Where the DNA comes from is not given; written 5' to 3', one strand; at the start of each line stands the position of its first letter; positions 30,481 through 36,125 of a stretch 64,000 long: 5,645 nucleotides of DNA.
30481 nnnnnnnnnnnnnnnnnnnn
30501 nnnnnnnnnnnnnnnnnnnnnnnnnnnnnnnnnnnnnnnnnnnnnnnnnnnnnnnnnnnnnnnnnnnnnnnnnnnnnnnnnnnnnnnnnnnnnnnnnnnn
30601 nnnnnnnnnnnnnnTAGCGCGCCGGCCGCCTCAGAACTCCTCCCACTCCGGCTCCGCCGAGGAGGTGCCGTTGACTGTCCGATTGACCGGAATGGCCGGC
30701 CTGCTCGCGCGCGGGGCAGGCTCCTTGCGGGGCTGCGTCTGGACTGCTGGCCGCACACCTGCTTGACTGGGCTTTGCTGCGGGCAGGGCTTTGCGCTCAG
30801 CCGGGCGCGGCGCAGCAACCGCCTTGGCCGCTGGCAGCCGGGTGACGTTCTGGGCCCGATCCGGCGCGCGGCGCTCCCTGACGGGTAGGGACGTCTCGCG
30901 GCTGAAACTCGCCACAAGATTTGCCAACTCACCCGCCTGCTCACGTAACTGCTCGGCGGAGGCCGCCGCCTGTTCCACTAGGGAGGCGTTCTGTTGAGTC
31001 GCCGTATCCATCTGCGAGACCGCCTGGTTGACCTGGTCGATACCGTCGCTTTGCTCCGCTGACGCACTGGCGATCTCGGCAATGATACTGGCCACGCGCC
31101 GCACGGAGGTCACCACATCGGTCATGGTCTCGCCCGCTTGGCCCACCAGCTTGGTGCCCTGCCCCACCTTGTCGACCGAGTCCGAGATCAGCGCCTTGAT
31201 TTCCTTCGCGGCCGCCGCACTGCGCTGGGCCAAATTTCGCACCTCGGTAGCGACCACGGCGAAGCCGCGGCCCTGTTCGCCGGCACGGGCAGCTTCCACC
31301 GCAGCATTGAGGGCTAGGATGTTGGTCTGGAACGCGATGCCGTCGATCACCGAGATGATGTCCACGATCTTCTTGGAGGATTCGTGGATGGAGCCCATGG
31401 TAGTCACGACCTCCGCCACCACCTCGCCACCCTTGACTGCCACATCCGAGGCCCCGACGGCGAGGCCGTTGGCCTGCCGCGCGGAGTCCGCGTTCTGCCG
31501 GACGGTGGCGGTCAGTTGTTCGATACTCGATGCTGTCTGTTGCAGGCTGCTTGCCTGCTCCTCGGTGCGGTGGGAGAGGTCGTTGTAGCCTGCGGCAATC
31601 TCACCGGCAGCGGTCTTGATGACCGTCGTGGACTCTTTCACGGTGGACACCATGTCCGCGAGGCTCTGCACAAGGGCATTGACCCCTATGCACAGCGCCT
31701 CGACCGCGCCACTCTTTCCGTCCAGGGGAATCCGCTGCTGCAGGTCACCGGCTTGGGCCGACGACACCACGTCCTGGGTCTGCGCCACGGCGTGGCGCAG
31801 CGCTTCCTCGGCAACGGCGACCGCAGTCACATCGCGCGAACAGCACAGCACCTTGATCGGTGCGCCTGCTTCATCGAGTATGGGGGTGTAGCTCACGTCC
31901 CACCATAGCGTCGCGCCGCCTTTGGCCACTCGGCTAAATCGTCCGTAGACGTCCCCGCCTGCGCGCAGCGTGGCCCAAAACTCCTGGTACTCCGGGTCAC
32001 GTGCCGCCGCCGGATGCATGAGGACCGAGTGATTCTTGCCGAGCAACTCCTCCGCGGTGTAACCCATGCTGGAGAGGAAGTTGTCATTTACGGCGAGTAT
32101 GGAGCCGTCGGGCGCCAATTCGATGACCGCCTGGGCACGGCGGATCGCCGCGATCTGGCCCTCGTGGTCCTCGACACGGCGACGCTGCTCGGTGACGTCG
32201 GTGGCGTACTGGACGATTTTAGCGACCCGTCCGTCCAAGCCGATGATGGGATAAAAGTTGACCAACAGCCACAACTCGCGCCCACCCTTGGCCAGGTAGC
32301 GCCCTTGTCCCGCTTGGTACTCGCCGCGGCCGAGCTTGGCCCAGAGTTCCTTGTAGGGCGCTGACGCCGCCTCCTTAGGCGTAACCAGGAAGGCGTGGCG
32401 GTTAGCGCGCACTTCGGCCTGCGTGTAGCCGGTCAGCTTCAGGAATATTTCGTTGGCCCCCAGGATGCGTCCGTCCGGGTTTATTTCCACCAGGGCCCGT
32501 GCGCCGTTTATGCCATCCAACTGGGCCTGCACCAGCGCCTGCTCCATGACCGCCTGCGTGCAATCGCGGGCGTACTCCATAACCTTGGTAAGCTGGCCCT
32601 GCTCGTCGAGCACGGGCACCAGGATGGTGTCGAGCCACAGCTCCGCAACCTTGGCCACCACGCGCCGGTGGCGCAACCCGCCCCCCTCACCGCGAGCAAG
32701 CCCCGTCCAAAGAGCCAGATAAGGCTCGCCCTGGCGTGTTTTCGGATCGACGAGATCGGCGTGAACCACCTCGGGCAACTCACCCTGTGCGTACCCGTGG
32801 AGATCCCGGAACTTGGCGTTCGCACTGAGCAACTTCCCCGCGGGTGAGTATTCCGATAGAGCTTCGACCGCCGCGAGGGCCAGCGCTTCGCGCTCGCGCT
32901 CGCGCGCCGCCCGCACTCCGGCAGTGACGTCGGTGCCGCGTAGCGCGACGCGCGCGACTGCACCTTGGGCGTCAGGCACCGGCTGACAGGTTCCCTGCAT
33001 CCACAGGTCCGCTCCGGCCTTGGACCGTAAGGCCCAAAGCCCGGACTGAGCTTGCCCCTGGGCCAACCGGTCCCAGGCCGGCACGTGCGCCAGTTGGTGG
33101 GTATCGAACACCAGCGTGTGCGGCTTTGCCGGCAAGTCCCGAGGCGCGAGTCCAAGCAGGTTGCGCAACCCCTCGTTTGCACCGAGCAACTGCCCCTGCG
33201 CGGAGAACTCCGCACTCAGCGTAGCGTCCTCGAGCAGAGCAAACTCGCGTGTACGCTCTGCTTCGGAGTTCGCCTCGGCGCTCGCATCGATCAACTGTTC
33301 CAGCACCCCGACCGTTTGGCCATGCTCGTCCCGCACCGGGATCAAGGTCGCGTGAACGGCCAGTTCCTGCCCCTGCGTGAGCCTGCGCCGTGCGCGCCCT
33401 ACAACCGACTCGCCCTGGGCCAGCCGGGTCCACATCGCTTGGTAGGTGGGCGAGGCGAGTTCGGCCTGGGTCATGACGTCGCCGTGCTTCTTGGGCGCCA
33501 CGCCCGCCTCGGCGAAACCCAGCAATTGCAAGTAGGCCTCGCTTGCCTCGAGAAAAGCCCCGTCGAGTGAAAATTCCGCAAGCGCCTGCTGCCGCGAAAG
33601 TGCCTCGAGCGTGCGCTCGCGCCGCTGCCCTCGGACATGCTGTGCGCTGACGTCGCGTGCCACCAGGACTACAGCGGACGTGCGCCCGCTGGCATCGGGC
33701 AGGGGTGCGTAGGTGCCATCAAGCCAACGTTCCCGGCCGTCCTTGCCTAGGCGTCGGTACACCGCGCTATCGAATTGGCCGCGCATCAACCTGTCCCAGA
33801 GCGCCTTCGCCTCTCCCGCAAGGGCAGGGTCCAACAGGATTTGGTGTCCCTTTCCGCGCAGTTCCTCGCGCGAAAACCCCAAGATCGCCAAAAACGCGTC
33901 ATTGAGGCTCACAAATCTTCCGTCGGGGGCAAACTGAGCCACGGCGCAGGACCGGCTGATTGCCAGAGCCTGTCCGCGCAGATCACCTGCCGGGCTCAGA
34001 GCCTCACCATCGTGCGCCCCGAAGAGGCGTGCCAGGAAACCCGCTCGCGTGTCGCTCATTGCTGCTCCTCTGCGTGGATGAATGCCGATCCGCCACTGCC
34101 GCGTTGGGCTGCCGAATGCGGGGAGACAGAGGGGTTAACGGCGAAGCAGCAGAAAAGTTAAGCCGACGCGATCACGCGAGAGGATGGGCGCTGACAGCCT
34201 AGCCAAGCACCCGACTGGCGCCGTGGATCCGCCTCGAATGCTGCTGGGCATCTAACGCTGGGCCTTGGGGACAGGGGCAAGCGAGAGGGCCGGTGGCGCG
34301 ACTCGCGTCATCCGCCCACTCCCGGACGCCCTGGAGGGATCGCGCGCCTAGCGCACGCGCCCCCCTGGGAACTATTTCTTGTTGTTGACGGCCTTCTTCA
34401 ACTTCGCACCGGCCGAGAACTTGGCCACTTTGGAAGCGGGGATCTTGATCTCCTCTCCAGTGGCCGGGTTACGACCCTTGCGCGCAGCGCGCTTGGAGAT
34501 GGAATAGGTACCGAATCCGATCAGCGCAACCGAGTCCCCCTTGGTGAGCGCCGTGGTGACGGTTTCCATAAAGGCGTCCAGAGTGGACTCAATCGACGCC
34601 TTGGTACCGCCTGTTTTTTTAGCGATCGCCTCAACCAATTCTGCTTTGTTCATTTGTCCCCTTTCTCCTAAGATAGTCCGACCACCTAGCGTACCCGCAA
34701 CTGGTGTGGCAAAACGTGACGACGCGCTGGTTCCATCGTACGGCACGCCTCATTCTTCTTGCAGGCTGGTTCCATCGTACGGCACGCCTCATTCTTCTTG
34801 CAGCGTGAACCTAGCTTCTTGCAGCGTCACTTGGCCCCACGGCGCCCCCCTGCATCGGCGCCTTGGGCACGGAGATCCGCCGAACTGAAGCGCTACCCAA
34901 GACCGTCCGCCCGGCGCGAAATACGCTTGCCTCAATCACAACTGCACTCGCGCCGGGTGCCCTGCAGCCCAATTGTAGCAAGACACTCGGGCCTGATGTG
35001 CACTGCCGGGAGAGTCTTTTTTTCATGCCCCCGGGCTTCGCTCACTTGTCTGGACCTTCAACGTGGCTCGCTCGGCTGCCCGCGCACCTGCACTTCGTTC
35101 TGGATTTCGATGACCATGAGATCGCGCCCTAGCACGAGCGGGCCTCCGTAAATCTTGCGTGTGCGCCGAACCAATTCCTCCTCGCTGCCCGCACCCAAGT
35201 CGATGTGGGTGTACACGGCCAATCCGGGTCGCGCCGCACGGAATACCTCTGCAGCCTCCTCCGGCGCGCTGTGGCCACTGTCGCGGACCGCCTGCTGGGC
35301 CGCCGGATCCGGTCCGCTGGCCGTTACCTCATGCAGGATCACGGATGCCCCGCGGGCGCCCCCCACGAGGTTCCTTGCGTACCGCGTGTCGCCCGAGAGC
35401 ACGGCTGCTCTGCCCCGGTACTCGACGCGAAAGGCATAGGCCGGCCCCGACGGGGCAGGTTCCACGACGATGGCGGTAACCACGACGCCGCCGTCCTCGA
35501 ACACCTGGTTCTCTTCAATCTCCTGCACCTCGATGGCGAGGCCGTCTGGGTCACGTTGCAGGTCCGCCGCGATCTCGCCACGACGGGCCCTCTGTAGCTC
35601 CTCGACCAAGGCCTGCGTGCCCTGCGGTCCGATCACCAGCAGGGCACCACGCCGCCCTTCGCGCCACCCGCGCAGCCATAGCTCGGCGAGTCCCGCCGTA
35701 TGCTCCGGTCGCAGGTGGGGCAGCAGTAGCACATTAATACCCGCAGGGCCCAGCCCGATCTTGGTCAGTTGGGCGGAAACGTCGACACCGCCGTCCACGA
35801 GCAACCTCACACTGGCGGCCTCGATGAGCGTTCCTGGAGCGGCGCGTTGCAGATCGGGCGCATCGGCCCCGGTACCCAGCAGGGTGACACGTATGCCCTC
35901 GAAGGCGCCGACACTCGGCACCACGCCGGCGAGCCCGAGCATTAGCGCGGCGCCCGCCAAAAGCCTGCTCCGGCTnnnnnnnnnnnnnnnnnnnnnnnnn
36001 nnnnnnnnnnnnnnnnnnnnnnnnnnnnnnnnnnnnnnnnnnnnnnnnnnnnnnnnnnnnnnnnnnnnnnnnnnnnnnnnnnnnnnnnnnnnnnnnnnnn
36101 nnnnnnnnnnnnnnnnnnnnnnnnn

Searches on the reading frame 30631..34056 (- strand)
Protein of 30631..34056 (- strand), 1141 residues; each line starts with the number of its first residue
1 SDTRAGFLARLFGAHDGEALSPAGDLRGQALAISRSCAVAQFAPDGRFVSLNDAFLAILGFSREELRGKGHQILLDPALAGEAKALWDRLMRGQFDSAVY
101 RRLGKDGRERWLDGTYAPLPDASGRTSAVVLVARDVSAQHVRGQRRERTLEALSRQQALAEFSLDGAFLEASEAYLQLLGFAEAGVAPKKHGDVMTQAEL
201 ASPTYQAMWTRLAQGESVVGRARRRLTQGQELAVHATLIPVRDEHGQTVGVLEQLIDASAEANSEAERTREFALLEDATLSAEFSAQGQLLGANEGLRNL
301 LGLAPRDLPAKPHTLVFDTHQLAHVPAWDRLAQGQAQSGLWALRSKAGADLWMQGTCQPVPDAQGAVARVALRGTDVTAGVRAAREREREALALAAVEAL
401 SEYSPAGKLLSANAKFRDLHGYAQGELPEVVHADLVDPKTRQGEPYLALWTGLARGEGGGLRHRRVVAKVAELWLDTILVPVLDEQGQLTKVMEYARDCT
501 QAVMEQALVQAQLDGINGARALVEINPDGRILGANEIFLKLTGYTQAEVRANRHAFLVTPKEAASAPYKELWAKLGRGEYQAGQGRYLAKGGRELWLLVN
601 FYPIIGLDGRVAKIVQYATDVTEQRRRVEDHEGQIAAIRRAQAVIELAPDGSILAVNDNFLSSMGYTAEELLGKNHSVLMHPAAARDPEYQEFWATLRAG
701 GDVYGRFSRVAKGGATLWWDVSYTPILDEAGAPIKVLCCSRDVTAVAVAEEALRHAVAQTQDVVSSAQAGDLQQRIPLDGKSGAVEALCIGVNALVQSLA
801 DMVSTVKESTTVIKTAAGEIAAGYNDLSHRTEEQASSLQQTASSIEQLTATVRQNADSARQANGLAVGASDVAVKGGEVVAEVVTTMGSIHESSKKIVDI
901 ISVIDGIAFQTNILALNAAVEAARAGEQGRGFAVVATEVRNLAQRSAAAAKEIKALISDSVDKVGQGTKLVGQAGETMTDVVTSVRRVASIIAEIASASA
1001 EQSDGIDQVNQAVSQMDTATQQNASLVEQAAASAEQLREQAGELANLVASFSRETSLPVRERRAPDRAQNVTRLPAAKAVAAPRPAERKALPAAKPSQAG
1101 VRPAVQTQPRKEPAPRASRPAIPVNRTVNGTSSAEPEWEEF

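Call 65: search_protein_families(library=pfam, proteins=[window:30631-34056:-], max_evalue=0.00001)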
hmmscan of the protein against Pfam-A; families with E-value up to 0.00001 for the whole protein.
window:30631-34056:- (1141 aa): 6 families
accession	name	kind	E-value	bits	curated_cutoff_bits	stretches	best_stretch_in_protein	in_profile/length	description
PF08448.16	PAS_4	-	6e-66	220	23.1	4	36-140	5-109/110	PAS fold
PF00015.26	MCPsignal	-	1.1e-55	188.5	34.6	1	865-1019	3-171/172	Methyl-accepting chemotaxis protein (MCP) signalling domain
PF08447.18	PAS_3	-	4.2e-50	168.4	25.6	2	654-738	2-87/89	PAS fold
PF13426.13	PAS_9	-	1e-46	157.9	27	3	644-745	4-103/103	PAS domain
PF00989.32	PAS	-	1.7e-36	125.1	22.6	2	41-136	16-113/113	PAS fold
PF13188.13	PAS_8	-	1.1e-08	35.1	21.8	0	45-69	20-45/65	PAS domain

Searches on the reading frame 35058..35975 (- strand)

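Call 66: search_protein_families(library=pfam, proteins=[window:35058-35975:-], max_evalue=0.00001)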
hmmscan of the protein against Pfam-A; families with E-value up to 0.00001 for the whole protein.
window:35058-35975:- (305 aa): 1 family
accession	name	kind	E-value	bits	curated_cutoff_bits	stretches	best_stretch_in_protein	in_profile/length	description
PF12706.13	Lactamase_B_2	-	5.9e-16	59.1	27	1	57-258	2-200/200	Beta-lactamase superfamily domain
